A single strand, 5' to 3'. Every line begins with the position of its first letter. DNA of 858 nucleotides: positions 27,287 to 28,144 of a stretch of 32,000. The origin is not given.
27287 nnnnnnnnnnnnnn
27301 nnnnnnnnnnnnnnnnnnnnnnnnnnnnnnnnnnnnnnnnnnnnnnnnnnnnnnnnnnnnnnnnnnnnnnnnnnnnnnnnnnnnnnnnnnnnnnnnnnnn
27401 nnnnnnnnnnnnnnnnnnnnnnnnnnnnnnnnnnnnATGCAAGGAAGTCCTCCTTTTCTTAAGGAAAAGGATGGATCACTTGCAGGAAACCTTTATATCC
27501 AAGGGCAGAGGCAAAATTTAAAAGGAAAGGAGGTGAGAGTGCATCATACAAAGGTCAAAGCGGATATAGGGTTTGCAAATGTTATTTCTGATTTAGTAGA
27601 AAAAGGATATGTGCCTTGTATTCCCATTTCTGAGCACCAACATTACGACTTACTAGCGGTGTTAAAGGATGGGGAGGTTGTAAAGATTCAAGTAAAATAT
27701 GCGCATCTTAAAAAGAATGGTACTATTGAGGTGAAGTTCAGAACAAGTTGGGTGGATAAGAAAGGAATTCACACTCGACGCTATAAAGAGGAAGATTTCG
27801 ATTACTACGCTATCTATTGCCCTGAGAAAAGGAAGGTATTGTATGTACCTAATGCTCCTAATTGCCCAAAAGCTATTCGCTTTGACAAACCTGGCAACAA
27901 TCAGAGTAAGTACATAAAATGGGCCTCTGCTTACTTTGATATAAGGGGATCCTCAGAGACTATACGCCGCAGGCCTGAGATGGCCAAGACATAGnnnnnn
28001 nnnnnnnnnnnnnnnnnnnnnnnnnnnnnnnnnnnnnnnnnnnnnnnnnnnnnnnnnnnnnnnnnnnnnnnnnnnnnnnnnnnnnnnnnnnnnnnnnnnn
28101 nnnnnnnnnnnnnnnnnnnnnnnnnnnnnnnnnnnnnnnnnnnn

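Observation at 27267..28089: tRNA-Arg(UCU) gene split by an ORF-bearing group I intron between anticodon positions 34 and 35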

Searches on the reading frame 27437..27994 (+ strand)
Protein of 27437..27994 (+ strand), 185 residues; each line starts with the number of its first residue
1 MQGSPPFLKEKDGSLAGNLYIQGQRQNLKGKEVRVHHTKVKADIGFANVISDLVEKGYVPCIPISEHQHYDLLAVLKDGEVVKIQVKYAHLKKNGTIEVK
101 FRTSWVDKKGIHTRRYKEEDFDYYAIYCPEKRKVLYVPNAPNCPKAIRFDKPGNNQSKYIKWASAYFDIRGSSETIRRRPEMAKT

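Call 7: search_protein_families(library=pfam, proteins=[window:27539-27994:+, window:27437-27994:+], max_evalue=1)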
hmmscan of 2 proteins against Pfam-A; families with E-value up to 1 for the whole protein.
window:27539-27994:+ (151 aa): 1 family
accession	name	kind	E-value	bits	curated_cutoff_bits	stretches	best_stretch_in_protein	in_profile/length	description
PF11645.14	PDDEXK_5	-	1.8e-28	99.7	26.1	1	2-132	1-135/138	PD-(D/E)XK endonuclease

window:27437-27994:+ (185 aa): 1 family
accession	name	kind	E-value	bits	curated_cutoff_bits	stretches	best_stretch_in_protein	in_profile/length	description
PF11645.14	PDDEXK_5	-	3.6e-28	98.7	26.1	1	36-166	1-135/138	PD-(D/E)XK endonuclease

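Call 8: search_solved_structures(query=window:27539-27991:+, max_evalue=1, show_alignments=2)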
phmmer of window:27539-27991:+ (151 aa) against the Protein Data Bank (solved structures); distinct sequences matched with E-value up to 1: 1.
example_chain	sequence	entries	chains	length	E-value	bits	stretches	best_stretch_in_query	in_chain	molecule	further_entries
2ost_A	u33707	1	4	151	4.6e-05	26.7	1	2-103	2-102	Putative endonuclease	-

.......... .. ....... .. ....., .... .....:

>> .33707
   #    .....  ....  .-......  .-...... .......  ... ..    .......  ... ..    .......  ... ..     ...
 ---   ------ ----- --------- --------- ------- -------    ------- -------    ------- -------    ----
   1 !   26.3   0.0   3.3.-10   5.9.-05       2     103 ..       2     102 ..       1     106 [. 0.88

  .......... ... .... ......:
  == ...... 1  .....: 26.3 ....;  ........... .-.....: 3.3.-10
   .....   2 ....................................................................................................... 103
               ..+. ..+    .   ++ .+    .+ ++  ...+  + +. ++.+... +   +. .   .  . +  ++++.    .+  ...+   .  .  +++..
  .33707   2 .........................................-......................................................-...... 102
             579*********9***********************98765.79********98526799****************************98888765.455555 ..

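Call 11: find_homologous_proteins(query=window:27539-27991:+)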
Query window:27539-27991:+ (151 aa): 245 proteins with E <= 0.001 among 245 candidates; the best 120 are listed.
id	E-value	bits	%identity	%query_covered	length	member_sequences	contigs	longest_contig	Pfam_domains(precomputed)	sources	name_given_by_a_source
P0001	6.4e-95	333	96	100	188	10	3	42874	PF11645.15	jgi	-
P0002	9.1e-80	284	79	100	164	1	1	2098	PF11645.15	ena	-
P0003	2.1e-75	270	74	100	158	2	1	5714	PF11645.15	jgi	-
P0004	1.7e-71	257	72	100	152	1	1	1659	PF11645.15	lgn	-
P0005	2.5e-71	257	73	100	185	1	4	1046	PF11645.15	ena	-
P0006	3.5e-71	256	75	100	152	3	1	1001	PF11645.15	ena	-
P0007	3.6e-71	256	70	99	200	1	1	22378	PF11645.15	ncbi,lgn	-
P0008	5.3e-71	255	71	100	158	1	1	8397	PF11645.15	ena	-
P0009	2.6e-70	253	70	100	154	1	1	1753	PF11645.15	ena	-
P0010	5.3e-70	252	72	100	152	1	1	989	PF11645.15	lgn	-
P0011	1.3e-69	251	68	100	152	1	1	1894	PF11645.15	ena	-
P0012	2.2e-69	250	70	100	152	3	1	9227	PF11645.15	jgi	-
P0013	2.5e-69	250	72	100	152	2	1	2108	PF11645.15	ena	-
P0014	3.1e-69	250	71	100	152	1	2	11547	PF11645.15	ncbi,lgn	-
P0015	1.1e-68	248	71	100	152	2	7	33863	PF11645.15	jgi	-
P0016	2.0e-68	247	72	100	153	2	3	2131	PF11645.15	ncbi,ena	-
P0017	2.2e-68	247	72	99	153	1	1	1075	PF11645.15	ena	-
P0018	2.8e-68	247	70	100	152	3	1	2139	PF11645.15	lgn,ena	-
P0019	2.9e-68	247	70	100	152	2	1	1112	PF11645.15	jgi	-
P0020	3.3e-68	246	70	100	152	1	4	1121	PF11645.15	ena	-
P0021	4.2e-68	246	70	100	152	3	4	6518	PF11645.15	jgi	jgi:hypothetical protein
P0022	4.2e-68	246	70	100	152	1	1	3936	PF11645.15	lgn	-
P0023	4.8e-68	246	71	100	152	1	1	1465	PF11645.15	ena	-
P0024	4.9e-68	246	70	100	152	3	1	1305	PF11645.15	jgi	jgi:hypothetical protein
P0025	2.1e-67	244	69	100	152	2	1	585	PF11645.15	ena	-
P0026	3.5e-67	243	71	100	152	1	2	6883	PF11645.15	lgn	-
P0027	5.6e-67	242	72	100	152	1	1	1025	PF11645.15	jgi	-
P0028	3.2e-66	240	71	100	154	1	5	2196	PF11645.15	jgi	-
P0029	3.4e-66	240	71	100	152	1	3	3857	PF11645.15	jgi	jgi:hypothetical protein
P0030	3.4e-66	240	69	100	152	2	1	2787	PF11645.15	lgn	-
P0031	4.2e-66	240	71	100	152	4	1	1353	PF11645.15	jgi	jgi:hypothetical protein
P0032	7.7e-66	239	69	100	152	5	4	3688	PF11645.15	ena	-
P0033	8.1e-66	239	68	100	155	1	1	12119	PF11645.15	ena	-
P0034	8.4e-66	239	70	100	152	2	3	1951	PF11645.15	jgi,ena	-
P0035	8.5e-66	239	69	100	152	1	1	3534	PF11645.15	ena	-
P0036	1.1e-65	238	66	100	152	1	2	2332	PF11645.15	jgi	-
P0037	1.6e-65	238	68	100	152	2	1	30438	PF11645.15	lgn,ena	-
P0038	2.0e-65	237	68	100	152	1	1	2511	PF11645.15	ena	-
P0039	3.3e-65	237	66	100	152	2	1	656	PF11645.15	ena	-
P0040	4.3e-65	236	68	100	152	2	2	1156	PF11645.15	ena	-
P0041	4.9e-65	236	66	100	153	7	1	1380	PF11645.15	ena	-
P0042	7.4e-65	236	68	100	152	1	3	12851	PF11645.15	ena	-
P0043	7.7e-65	235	69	100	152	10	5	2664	PF11645.15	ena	-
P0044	9.1e-65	235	70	100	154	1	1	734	PF11645.15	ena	-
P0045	1.0e-64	235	68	100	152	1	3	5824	PF11645.15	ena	-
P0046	1.5e-64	234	68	100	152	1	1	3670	PF11645.15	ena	-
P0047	1.9e-64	234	68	100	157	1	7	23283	PF11645.15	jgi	jgi:hypothetical protein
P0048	1.9e-64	234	68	100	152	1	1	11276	PF11645.15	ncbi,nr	ncbi:MAG: group I intron-associated PD-(D/E)XK endonuclease [Candidatus Omnitrophota bacterium]|nr:g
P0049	2.0e-64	234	67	100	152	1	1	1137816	PF11645.15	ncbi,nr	ncbi:MAG: hypothetical protein JSW18_04235 [Candidatus Omnitrophota bacterium]|nr:MAG: hypothetical 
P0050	2.1e-64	234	70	100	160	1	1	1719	PF11645.15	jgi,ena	-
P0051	2.1e-64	234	68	100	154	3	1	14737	PF11645.15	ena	-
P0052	2.1e-64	234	66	100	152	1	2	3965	PF11645.15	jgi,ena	-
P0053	2.2e-64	234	67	100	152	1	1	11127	PF11645.15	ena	-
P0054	2.3e-64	234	68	100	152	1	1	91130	PF11645.15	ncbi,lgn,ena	-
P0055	2.4e-64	234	66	100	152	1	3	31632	PF11645.15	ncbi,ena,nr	ncbi:MAG: hypothetical protein ISS90_02435 [Candidatus Omnitrophica bacterium]|nr:hypothetical prote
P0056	2.7e-64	234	73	89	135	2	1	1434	PF11645.15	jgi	jgi:PD-(D/E)XK endonuclease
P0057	2.7e-64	234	69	100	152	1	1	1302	PF11645.15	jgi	jgi:hypothetical protein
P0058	2.9e-64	234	68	100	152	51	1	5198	PF11645.15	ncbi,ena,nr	ncbi:MAG: hypothetical protein KKH77_00160 [Candidatus Omnitrophica bacterium]|nr:hypothetical prote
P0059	3.0e-64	234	70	100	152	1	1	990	PF11645.15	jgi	jgi:hypothetical protein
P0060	3.1e-64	234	67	100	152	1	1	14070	PF11645.15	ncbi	ncbi:MAG: group I intron-associated PD-(D/E)XK endonuclease [Candidatus Omnitrophota bacterium]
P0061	3.3e-64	233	67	100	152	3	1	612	PF11645.15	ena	-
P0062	3.3e-64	233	66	100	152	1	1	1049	PF11645.15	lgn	-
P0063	4.8e-64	233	66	100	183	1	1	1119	PF11645.15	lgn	-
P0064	5.1e-64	233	68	100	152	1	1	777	PF11645.15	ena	-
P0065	5.2e-64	233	67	100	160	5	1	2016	PF11645.15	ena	-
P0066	6.7e-64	232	70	100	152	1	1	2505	PF11645.15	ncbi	ncbi:MAG: group I intron-associated PD-(D/E)XK endonuclease [Candidatus Omnitrophota bacterium]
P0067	8.3e-64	232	69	100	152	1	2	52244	PF11645.15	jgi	jgi:hypothetical protein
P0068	9.2e-64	232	66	100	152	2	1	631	PF11645.15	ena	-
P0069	9.5e-64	232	66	99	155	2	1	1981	PF11645.15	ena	-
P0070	1.2e-63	232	67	100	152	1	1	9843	PF11645.15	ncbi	-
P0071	1.5e-63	231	65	100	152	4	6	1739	PF11645.15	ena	-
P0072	1.5e-63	231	66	100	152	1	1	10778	PF11645.15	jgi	-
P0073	1.7e-63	231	68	100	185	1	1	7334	PF11645.15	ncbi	ncbi:MAG: group I intron-associated PD-(D/E)XK endonuclease [Candidatus Omnitrophota bacterium]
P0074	1.8e-63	231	66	100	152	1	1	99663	PF11645.15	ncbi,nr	ncbi:MAG: group I intron-associated PD-(D/E)XK endonuclease [Candidatus Omnitrophica bacterium]|nr:g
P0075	1.9e-63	231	68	100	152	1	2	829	PF11645.15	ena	-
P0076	2.4e-63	231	71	91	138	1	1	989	PF11645.15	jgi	jgi:hypothetical protein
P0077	2.5e-63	231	66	100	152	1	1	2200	PF11645.15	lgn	-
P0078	3.4e-63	230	73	89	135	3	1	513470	PF11645.15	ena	-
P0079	4.2e-63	230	64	100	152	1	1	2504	PF11645.15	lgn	-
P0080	4.5e-63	230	64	100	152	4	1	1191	PF11645.15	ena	-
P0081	6.4e-63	229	68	100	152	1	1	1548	PF11645.15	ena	-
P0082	8.5e-63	229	66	100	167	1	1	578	PF11645.15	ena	-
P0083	8.5e-63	229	66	100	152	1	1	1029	PF11645.15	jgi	-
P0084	9.5e-63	229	65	100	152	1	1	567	PF11645.15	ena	-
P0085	1.1e-62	229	67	100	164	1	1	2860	PF11645.15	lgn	-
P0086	2.2e-62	227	66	100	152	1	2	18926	PF11645.15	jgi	-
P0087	2.5e-62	227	66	100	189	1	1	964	PF11645.15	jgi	jgi:hypothetical protein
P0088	2.6e-62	227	67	100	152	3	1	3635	PF11645.15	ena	-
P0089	3.1e-62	227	70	90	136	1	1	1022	PF11645.15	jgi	jgi:hypothetical protein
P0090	3.6e-62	227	68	100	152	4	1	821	PF11645.15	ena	-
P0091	7.4e-62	226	67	100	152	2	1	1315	PF11645.15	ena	-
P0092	7.5e-62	226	65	100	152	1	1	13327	PF11645.15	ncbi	-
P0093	9.2e-62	225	64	99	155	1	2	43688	PF11645.15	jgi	-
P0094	1.0e-61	225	66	100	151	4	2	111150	PF11645.15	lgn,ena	-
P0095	1.1e-61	225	64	100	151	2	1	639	PF11645.15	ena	-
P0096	1.2e-61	225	69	90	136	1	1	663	PF11645.15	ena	-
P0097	1.2e-61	225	65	100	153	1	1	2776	PF11645.15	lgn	-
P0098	1.3e-61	225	67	100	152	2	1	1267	PF11645.15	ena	-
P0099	2.2e-61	224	64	100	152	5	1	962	PF11645.15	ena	-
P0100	2.3e-61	224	64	100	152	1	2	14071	PF11645.15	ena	-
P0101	2.7e-61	224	66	100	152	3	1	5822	PF11645.15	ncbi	-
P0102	3.6e-61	224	65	100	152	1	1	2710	PF11645.15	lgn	-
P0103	5.1e-61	223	66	100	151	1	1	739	PF11645.15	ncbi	-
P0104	8.5e-61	222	71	90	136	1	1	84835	PF11645.15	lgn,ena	-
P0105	8.9e-61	222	66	100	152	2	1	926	PF11645.15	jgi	-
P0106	9.2e-61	222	68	100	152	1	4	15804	PF11645.15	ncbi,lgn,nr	ncbi:MAG: hypothetical protein HZB36_02350 [Candidatus Omnitrophica bacterium]|nr:hypothetical prote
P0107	1.1e-60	222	63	100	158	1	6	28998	PF11645.15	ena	-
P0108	1.5e-60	222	71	88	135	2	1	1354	PF11645.15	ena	-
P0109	1.5e-60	222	68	90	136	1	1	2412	PF11645.15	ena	-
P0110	1.6e-60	221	66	100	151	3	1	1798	PF11645.15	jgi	-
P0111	1.7e-60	221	62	100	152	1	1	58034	PF11645.15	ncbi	-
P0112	4.6e-60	220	63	100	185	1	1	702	PF11645.15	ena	-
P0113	5.5e-60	220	62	100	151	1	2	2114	PF11645.15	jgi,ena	-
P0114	5.7e-60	220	66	100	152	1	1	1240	PF11645.15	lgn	-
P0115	5.7e-60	220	65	94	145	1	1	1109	PF11645.15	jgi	-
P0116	6.3e-60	220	64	100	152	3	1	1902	PF11645.15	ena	-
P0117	6.4e-60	219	67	90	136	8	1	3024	PF11645.15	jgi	jgi:hypothetical protein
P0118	8.4e-60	219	67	90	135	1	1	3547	PF11645.15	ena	-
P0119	1.2e-59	219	69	88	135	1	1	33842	PF11645.15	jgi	jgi:hypothetical protein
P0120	1.2e-59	219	67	90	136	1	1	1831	PF11645.15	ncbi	-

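Call 13: find_related_loci(query=A1, collection=genome_contigs, flank=1500)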
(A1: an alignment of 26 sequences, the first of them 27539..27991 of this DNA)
Query A1 (151 aa) in genome_contigs; peptide patterns used: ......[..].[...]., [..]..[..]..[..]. (x = any residue, [..] = any of these).
599 stretches matched a pattern (row limit reached: there are more); 487 encode a relative of the query (tblastn E <= 1e-3); the best 80 are kept; 80 distinct loci.
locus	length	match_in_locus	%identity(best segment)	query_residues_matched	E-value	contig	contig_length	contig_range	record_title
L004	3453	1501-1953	96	1-151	7e-99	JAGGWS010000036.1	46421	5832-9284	MAG: Candidatus Omnitrophota bacterium isolate AUK132 PB_MBMC_086_c_000000000023, whole genome shotgun sequence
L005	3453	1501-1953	87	1-151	1e-89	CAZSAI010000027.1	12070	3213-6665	MAG TPA_asm: uncultured Planctomycetia bacterium isolate binchicken_co19_531 genome assembly, contig: NODE_8949_length_1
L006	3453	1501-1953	70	2-151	6e-76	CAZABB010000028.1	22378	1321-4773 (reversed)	MAG TPA_asm: uncultured Planctomycetia bacterium isolate SRP141376_co2_336 genome assembly, contig: NODE_4847_length_223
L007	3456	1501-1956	71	1-151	2e-73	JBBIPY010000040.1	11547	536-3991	MAG: Candidatus Omnitrophota bacterium isolate RSS170216_bin_313 NODE_4648_length_11547_cov_6.360947, whole genome shotg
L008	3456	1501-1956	72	1-151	4e-73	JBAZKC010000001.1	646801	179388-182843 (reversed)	MAG: Candidatus Omnitrophota bacterium isolate SO_2017_LW4_134 scaffold_32_c1_LW137-91_2017, whole genome shotgun sequen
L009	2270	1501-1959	68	1-151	9e-72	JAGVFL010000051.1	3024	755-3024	MAG: Candidatus Omnitrophota bacterium isolate DeMMO2_44 c_000000107100, whole genome shotgun sequence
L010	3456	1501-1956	70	1-151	1e-70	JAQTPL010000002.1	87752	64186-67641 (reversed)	MAG: bacterium isolate STB_115 NODE_555_length_87752_cov_3.784765_Sandtown_B, whole genome shotgun sequence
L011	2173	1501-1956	70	1-151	5e-71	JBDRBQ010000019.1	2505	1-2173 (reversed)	MAG: Candidatus Omnitrophota bacterium isolate MEGAHIT-group-1.137 k141_12437053, whole genome shotgun sequence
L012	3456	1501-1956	67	1-151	7e-70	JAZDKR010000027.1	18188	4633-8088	MAG: Elusimicrobiota bacterium isolate MEGAHIT-group-0.545 k141_245943, whole genome shotgun sequence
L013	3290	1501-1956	67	1-151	2e-69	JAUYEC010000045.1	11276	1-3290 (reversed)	MAG: Candidatus Omnitrophota bacterium isolate C20_metabat.bin.9 C20_k141_229764, whole genome shotgun sequence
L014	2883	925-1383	65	1-151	9e-69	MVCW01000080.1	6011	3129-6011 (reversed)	MAG: Candidatus Omnitrophica bacterium 4484_171 ex4484_171_scaffold_14893, whole genome shotgun sequence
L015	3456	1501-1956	67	1-151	5e-69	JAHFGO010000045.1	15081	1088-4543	MAG: Candidatus Omnitrophota bacterium isolate nzgw317 NODE_1295_length_15082_cov_2.908963, whole genome shotgun sequenc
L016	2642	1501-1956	66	1-151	5e-69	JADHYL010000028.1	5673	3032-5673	MAG: Candidatus Omnitrophota bacterium isolate BS750m-G78 BS-750m-C30323, whole genome shotgun sequence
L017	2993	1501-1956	68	1-151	6e-69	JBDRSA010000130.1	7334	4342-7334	MAG: Candidatus Omnitrophota bacterium isolate MEGAHIT-group-3.119 k141_540788, whole genome shotgun sequence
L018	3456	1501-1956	66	1-151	1e-68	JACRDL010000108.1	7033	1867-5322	MAG: Elusimicrobia bacterium isolate NC_groundwater_1671_Pr3_B-0.1um_38_13 SR-2_scaffold_141_3766272, whole genome shotg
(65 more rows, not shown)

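Call 29: search_protein_families(library=ncbifam, proteins=[window:27539-27994:+], max_evalue=0.01)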
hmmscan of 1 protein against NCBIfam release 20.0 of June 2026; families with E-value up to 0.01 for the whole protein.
window:27539-27994:+ (151 aa): 0 families

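Call 59: find_encoding_contigs(protein=P0005, flank=1200, max_places=4)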
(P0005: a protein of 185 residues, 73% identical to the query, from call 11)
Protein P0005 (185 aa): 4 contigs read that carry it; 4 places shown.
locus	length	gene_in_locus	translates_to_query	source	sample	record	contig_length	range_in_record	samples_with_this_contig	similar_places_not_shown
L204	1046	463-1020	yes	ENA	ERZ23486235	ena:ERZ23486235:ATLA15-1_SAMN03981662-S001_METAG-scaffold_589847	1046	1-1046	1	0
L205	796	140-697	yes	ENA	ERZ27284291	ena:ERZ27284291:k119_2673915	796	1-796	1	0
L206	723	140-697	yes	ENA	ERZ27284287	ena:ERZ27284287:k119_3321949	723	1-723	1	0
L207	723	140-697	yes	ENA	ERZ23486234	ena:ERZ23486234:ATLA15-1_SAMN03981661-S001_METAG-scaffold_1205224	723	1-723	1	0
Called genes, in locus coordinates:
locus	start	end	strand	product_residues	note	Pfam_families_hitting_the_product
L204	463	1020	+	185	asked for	PF11645:PDDEXK_5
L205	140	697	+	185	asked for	PF11645:PDDEXK_5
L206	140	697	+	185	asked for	PF11645:PDDEXK_5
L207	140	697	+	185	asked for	PF11645:PDDEXK_5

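Call 60: find_encoding_contigs(protein=P0002, flank=1200, max_places=3)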
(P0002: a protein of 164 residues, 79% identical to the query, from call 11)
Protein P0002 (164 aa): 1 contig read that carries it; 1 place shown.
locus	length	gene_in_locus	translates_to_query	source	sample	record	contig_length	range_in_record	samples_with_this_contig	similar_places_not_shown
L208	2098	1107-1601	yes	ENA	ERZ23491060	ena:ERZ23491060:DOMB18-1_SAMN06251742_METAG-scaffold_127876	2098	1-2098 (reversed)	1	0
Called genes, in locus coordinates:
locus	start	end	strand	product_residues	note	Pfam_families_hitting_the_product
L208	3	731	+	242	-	?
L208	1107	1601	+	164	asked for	PF11645:PDDEXK_5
